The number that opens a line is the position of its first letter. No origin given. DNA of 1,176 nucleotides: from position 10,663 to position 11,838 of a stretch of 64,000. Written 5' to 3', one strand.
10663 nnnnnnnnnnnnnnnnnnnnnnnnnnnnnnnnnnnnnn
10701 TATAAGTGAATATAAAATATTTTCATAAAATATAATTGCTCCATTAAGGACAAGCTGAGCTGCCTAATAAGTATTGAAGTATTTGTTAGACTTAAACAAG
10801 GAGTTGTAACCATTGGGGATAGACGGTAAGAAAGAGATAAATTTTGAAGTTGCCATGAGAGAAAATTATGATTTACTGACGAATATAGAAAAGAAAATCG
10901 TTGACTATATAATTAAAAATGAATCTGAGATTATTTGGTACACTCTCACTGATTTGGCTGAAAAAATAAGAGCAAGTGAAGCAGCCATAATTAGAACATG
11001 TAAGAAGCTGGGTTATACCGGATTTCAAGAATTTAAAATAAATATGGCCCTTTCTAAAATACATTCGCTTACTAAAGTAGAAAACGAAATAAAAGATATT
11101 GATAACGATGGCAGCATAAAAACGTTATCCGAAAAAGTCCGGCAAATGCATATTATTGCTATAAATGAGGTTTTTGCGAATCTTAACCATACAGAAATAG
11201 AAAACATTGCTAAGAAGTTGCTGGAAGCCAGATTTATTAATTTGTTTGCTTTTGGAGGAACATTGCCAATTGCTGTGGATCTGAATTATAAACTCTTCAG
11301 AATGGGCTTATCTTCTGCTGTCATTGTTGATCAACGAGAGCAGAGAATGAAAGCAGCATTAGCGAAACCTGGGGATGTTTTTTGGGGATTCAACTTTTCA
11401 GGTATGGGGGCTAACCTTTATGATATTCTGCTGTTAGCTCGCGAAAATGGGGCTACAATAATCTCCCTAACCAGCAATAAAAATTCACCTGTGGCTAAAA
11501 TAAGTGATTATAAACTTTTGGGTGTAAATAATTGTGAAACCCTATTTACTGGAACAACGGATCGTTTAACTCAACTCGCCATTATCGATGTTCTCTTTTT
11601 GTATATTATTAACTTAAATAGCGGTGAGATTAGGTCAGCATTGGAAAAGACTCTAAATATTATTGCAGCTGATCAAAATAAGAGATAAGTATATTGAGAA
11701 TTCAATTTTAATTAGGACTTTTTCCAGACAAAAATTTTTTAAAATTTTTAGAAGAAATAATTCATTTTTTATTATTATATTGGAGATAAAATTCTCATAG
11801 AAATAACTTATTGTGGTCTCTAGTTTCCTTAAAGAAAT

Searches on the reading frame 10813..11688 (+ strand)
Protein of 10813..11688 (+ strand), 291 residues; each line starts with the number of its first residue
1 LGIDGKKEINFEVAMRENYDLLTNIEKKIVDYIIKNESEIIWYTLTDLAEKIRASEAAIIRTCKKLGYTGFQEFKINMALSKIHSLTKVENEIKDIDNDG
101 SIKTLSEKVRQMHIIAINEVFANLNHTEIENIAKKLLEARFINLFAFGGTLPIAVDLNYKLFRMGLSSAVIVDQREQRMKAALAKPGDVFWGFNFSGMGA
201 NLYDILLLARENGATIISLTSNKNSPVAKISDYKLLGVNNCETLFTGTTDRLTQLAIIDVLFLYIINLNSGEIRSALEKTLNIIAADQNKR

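Call 12: search_protein_families(library=pfam, proteins=[window:10813-11688:+])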
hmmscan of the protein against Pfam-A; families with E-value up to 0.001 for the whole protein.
window:10813-11688:+ (291 aa): 3 families
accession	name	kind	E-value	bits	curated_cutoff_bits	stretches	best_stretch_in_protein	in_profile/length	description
PF01418.23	HTH_6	-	5e-18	65.3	28.3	1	12-79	4-71/77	Helix-turn-helix domain, rpiR family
PF01380.27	SIS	-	1.8e-14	54.1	25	1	136-263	2-130/131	SIS domain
PF13580.11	SIS_2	-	0.00027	21.4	27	1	180-221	97-138/138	SIS domain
